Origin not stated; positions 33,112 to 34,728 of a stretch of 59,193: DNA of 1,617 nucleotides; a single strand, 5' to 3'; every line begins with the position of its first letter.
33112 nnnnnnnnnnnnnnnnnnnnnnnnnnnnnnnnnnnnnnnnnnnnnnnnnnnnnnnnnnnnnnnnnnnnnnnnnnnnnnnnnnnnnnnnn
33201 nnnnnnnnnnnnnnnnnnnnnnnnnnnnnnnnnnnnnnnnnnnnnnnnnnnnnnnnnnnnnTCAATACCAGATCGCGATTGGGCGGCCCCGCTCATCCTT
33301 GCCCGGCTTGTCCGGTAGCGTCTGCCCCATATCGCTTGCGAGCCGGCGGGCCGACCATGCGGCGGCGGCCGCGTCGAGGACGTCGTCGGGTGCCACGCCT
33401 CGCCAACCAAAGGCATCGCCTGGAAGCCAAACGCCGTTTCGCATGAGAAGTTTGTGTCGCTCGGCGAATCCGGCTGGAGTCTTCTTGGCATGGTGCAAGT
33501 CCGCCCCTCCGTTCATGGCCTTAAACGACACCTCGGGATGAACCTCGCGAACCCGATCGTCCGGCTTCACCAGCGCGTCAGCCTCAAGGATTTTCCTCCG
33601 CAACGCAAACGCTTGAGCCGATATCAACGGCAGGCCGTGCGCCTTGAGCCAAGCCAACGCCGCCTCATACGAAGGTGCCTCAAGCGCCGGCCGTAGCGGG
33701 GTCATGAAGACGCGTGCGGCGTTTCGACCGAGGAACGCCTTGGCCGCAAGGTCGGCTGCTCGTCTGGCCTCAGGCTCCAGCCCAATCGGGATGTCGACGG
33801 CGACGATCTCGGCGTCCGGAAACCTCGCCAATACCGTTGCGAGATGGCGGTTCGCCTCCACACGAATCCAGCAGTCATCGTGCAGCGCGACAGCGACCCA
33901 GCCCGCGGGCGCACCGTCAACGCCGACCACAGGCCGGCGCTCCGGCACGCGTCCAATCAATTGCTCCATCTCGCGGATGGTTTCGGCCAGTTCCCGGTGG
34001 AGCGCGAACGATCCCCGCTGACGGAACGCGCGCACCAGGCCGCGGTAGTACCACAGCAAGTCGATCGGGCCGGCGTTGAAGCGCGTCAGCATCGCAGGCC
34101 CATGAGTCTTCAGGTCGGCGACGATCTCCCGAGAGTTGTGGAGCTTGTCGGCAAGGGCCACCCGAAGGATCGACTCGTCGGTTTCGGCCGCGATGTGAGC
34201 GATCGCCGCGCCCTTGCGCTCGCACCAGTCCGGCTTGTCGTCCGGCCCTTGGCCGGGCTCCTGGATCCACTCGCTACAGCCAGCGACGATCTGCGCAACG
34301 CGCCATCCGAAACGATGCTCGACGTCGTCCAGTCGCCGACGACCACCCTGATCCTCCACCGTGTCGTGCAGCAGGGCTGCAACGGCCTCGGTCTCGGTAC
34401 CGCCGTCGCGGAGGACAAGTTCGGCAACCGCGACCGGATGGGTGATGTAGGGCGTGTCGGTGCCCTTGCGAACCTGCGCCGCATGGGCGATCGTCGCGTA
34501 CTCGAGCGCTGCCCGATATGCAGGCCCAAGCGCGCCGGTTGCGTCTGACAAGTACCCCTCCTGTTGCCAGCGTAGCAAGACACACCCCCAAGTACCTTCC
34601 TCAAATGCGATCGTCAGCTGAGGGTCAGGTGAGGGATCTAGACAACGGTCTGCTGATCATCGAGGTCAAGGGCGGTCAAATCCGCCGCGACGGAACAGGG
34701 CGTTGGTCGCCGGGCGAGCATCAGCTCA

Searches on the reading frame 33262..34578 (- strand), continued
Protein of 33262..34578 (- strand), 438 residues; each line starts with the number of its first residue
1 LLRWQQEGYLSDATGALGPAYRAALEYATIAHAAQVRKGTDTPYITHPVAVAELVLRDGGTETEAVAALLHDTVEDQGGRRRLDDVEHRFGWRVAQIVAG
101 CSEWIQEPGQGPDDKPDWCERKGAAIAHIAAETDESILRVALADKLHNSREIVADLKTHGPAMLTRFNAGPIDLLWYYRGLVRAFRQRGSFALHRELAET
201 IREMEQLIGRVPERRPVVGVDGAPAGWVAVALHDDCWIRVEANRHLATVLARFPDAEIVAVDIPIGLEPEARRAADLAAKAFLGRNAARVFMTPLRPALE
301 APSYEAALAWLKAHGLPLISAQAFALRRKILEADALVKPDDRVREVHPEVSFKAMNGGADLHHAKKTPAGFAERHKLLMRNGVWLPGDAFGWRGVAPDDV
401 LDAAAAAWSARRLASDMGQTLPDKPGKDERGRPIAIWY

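Call 74: search_protein_representatives(protein=window:33265-34551:-)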
Query: 429 residues. Proteins with E-value up to 0.001 (for the whole library): 18909; up to 1e-10: 7126; up to 1e-30: 633. The best 150 are listed.
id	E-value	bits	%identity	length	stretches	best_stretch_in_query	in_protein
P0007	2.3e-184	629.8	70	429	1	7-429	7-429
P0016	9.3e-86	304.9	56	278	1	159-428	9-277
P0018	2.9e-74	267.0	59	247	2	265-429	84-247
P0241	1.3e-72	261.6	67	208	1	7-189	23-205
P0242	8.7e-68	245.7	38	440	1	8-422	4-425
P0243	2.2e-57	211.4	42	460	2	7-204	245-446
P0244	7.9e-57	209.5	72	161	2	5-111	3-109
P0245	6.1e-53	196.7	44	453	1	8-412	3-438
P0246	3.2e-51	191.0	52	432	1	6-200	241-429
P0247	4.3e-49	184.1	54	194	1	240-429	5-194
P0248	4.5e-49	184.0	52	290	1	10-205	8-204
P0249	1.4e-48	182.4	49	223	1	208-429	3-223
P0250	2.4e-48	181.6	50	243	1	9-218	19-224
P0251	4.8e-47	177.3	50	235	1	207-429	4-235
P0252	1.0e-46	176.2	51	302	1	3-199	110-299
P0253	1.2e-46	176.0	38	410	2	10-190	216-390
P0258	8.0e-45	170.0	48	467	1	7-203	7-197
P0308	2.2e-40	155.4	46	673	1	7-251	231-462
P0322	6.6e-40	153.8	50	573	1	12-198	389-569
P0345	5.1e-39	150.9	49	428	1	8-196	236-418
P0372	7.6e-38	147.0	51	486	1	8-201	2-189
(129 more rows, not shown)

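Call 75: search_protein_families(library=pfam, proteins=[P0242, P0245, P0243, P0253, P0246, P0345, P0308, P0322, P0258, P0372], max_evalue=0.001)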
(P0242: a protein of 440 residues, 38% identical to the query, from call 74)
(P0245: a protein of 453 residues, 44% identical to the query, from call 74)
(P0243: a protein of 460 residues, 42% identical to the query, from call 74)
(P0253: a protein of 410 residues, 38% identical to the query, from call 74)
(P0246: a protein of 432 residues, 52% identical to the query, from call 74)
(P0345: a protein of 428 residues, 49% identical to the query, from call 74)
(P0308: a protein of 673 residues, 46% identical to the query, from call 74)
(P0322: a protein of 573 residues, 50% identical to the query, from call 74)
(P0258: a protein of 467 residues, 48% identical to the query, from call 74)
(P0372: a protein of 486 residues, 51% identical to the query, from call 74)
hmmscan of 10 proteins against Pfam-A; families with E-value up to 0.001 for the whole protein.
P0242 (440 aa): 3 families
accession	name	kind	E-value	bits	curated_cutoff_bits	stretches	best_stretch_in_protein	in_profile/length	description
PF04250.19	DUF429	-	1.2e-53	182.4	23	1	201-420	1-213/214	Protein of unknown function (DUF429)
PF13328.12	HD_4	-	1.4e-23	83.8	27.2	1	11-134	1-129/156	HD domain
PF01966.28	HD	-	7.7e-05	23.4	22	1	32-128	2-115/116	HD domain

P0245 (453 aa): 3 families
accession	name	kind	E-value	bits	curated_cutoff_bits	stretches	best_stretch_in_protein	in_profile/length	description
PF04250.19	DUF429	-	3.6e-47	161.3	23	1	214-439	1-209/214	Protein of unknown function (DUF429)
PF13328.12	HD_4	-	1.3e-14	54.7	27.2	1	10-136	1-127/156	HD domain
PF01966.28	HD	-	3.7e-05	24.4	22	1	30-132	1-115/116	HD domain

P0243 (460 aa): 3 families
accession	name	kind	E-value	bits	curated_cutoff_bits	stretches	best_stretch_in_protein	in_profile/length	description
PF04250.19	DUF429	-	4.9e-61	206.6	23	1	8-225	1-214/214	Protein of unknown function (DUF429)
PF13328.12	HD_4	-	3.5e-13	50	27.2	1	260-408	8-155/156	HD domain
PF01966.28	HD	-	0.00026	21.7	22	1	274-382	2-115/116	HD domain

P0253 (410 aa): 3 families
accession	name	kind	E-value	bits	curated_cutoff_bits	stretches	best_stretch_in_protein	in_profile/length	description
PF13328.12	HD_4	-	2.2e-40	138.4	27.2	2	15-152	1-149/156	HD domain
PF01966.28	HD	-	4.6e-09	37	22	1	35-133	1-115/116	HD domain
PF21981.2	RecX_HTH3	-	0.00015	22.2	26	0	45-60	33-48/48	RecX, third three-helix domain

P0246 (432 aa): 2 families
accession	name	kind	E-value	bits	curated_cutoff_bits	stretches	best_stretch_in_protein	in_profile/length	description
PF13328.12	HD_4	-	8.3e-22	78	27.2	1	250-372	1-127/156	HD domain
PF01966.28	HD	-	6.6e-05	23.6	22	1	287-368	24-115/116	HD domain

P0345 (428 aa): 2 families
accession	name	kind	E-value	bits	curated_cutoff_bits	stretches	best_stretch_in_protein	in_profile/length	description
PF13328.12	HD_4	-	1.9e-22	80.1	27.2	1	243-365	1-127/156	HD domain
PF04250.19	DUF429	-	1.2e-06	28.9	23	1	23-195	18-198/214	Protein of unknown function (DUF429)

P0308 (673 aa): 3 families
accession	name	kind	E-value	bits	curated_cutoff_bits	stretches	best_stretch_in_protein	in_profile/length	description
PF22187.2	DUF6946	-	1.1e-76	257.4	27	1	7-222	1-213/214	Domain of unknown function (DUF6946)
PF13328.12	HD_4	-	4.1e-22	79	27.2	1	239-361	1-128/156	HD domain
PF01966.28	HD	-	0.00014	22.5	22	1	260-356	2-115/116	HD domain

P0322 (573 aa): 6 families
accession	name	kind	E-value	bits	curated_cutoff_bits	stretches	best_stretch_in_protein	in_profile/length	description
PF00069.31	Pkinase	-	2.6e-18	66.8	31.7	1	164-322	2-159/263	Protein kinase domain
PF13328.12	HD_4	-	1.7e-17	64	27.2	1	392-514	1-128/156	HD domain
PF07714.23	PK_Tyr_Ser-Thr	-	2.2e-10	40.8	23.1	1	166-310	4-151/258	Protein tyrosine and serine/threonine kinase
PF13676.11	TIR_2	-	1.4e-09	38.9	28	1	3-144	1-122/122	TIR domain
PF19974.5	TCAD9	-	1.8e-05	24.5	40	1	159-313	195-329/429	Ternary complex associated domain 9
PF06293.20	Kdo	-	0.0004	20.3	21.3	1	218-307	75-168/207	Lipopolysaccharide kinase (Kdo/WaaP) family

P0258 (467 aa): 3 families
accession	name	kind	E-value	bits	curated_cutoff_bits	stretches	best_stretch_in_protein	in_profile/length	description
PF00491.26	Arginase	-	3.6e-68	230.5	22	1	195-457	2-279/280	Arginase family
PF13328.12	HD_4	-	3.6e-27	95.5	27.2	1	15-158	1-155/156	HD domain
PF01966.28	HD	-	3.8e-06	27.6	22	1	36-132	2-115/116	HD domain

P0372 (486 aa): 2 families
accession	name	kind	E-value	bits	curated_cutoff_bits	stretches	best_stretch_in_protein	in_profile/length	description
PF13328.12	HD_4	-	1.1e-22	80.8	27.2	1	9-137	1-134/156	HD domain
PF01966.28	HD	-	6.1e-05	23.7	22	1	29-126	1-115/116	HD domain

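Call 81: list_cluster_members(proteins=[P0242, P0245, P0243, P0345, P0006, P0009, P0122, P0146, P0127, P0174])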
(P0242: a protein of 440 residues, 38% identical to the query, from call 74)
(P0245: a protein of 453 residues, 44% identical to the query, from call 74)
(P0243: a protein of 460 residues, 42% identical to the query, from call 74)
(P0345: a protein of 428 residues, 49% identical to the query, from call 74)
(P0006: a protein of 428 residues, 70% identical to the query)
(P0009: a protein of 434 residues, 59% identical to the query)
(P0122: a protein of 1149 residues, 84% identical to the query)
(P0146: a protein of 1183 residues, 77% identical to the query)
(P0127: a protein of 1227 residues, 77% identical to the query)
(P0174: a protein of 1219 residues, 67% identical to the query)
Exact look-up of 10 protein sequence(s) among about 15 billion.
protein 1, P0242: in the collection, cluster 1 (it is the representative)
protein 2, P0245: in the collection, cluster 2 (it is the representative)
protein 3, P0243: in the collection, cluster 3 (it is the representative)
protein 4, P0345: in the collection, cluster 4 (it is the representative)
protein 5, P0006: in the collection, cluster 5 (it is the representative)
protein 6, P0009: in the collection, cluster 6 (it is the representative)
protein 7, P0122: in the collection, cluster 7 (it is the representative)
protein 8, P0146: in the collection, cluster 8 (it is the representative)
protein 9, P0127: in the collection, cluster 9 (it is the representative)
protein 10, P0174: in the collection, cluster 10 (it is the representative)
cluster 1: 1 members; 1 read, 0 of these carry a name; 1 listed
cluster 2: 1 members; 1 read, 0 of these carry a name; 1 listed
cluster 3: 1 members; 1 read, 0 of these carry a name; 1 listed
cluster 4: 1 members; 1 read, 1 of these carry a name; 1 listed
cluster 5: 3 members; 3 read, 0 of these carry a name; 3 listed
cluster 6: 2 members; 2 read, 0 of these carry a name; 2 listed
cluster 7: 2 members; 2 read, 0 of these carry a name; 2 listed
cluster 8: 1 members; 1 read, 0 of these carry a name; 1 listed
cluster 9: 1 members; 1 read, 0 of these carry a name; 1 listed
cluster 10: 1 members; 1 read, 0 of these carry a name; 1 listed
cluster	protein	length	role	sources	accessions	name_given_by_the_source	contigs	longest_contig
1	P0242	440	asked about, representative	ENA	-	-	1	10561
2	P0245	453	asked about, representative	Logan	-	-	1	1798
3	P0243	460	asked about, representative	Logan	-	-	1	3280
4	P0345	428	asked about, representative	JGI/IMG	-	hypothetical protein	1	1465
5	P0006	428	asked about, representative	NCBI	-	-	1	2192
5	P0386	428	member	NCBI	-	-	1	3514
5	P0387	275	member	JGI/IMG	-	-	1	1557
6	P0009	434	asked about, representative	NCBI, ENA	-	-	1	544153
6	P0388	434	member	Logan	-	-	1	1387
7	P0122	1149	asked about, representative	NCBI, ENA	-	-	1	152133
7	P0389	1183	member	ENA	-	-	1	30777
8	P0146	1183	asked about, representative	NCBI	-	-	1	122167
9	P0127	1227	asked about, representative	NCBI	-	-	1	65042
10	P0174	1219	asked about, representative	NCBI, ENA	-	-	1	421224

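Call 89: search_solved_structures(query=window:33265-34551:-, max_evalue=1e-15, show_alignments=2)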
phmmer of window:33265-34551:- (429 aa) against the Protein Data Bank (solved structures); distinct sequences matched with E-value up to 1e-15: 2.
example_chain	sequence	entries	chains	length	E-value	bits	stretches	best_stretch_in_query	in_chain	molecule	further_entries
7qoe_A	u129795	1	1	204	1.3e-39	139.6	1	7-200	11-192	HDc domain-containing protein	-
7qoc_A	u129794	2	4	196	3e-21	79.1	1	7-192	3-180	Guanosine polyphosphate pyrophosphohydrolases/synthetases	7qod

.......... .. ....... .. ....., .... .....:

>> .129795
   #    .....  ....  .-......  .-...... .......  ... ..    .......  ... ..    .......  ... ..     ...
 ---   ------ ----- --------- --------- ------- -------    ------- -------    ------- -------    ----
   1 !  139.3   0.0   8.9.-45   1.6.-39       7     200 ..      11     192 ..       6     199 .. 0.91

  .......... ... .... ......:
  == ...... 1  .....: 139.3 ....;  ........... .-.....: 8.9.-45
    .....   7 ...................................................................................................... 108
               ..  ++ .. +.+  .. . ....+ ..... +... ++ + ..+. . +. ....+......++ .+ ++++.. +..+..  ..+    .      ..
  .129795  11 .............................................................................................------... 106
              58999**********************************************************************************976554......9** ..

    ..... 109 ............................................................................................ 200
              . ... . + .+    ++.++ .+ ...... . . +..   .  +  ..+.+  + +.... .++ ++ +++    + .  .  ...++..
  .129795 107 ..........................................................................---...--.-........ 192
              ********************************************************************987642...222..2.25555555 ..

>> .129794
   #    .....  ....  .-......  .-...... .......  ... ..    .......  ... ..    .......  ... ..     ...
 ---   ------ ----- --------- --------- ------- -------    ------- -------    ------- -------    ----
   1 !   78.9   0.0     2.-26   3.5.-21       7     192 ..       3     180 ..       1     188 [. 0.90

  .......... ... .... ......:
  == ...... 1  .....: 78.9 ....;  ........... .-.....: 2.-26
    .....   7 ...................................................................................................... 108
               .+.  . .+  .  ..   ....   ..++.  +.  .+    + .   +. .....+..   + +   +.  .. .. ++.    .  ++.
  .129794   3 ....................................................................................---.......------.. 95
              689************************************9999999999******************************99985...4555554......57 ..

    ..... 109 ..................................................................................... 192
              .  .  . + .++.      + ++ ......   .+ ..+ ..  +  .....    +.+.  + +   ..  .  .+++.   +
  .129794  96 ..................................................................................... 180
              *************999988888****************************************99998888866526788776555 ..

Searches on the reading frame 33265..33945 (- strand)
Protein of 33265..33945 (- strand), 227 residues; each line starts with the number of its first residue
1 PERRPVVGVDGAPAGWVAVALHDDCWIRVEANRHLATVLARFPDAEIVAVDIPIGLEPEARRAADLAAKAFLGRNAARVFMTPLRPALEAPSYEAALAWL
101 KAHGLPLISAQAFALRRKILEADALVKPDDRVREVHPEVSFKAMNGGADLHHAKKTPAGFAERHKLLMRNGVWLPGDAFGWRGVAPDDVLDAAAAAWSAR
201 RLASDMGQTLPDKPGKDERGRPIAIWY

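Call 69: predict_structure(alignment_id=A2)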
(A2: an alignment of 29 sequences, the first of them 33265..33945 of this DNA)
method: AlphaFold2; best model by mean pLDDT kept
length: 227 residues; sequences in the alignment: 29
mean_pLDDT: 93.3   pTM: 0.91
mean pLDDT of the five models: 93.3, 92.8, 92.6, 92.6, 92.2
residues with pLDDT >= 90: 192; 70-90: 31; 50-70: 4; < 50: 0
segments of 3 or more residues with pLDDT < 50: none
pLDDT, mean of each block of 10 residues (from residue 1): 87 95 80 95 95 91 96 95 95 97 94 95 86 97 98 95 97 86 90 97 96 93 95
secondary structure, 60 per line:
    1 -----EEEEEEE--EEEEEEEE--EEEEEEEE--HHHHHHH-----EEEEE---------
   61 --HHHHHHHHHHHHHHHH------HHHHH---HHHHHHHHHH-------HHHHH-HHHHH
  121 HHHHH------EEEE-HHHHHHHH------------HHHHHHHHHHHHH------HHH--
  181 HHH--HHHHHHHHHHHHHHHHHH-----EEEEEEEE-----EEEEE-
elements in order: E6-12 E15-22 E25-32 H35-41 E47-51 H63-78 H85-89 H93-102 H110-114 H116-125 E132-135 H137-144 H157-169 H186-203 E209-216 E222-226

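Call 71: fold_search(model_id=the predicted structure, library=pdb)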
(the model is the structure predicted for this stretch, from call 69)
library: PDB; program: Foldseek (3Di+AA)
matches with E <= 10: 697; with E <= 0.001: 1
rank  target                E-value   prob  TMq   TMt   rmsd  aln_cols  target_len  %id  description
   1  8u8v_A                8.0e-04  1.00  0.41  0.45   6.6       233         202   11  Cryo-EM structure of Substrate ATP Bound in the Insertion Site (IS) of Human Mitochondrial Transcription Elongation Co (released 2024-09-04)
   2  5ola_B                1.2e-03  0.99  0.39  0.42   9.0       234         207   11  Structure of mitochondrial transcription elongation complex in complex with elongation factor TEFM (released 2017-10-18)
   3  6s16_B                4.9e-03  0.99  0.37  0.49  11.7       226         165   16  T. thermophilus RuvC in complex with Holliday junction substrate (released 2019-09-25)
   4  8u8v_B                4.9e-03  0.96  0.37  0.41   9.1       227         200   10  Cryo-EM structure of Substrate ATP Bound in the Insertion Site (IS) of Human Mitochondrial Transcription Elongation Co (released 2024-09-04)
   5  7xhj_A                5.5e-03  0.96  0.32  0.44  11.7       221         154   12  Crystal structure of RuvC from Deinococcus radiodurans (released 2022-07-06)
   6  5ola_A                6.2e-03  0.91  0.36  0.37   9.6       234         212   11  Structure of mitochondrial transcription elongation complex in complex with elongation factor TEFM (released 2017-10-18)
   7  5ol8_A                7.9e-03  0.97  0.38  0.42   9.0       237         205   10  Structure of human mitochondrial transcription elongation factor (TEFM) C-terminal domain (released 2017-10-18)
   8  7ess_B                8.9e-03  0.89  0.29  0.40   9.7       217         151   14  Structure-guided studies of the Holliday junction resolvase RuvX provide novel insights into ATP-stimulated cleavage o (released 2021-05-26)
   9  5c15                  1.1e-02  0.44  0.24  0.24  18.8       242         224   12  K428A mutant nuclease domain of the large terminase subunit gp2 of bacterial virus Sf6 with Manganese (released 2015-10-21)
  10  8u8u_B                1.1e-02  0.94  0.40  0.44   8.8       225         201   11  Cryo-EM Structure of Cognate Substrate ATP Bound in the Entry Site (ES) of Human Mitochondrial Transcription Elongatio (released 2024-09-04)
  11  4ep4_A                1.4e-02  0.95  0.36  0.47  11.1       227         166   16  Thermus thermophilus RuvC structure (released 2012-11-14)
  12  4ld0_B                1.4e-02  0.94  0.33  0.46  12.0       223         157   14  T. thermophilus RuvC in complex with Holliday junction substrate (released 2013-09-04)
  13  4ld0_A                1.4e-02  0.93  0.33  0.46  12.0       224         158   14  T. thermophilus RuvC in complex with Holliday junction substrate (released 2013-09-04)
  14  7ess_A                1.8e-02  0.80  0.29  0.40   9.3       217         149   12  Structure-guided studies of the Holliday junction resolvase RuvX provide novel insights into ATP-stimulated cleavage o (released 2021-05-26)
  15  7w8d_A                2.1e-02  0.91  0.33  0.46  11.1       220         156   14  The structure of Deinococcus radiodurans RuvC (released 2022-08-17)
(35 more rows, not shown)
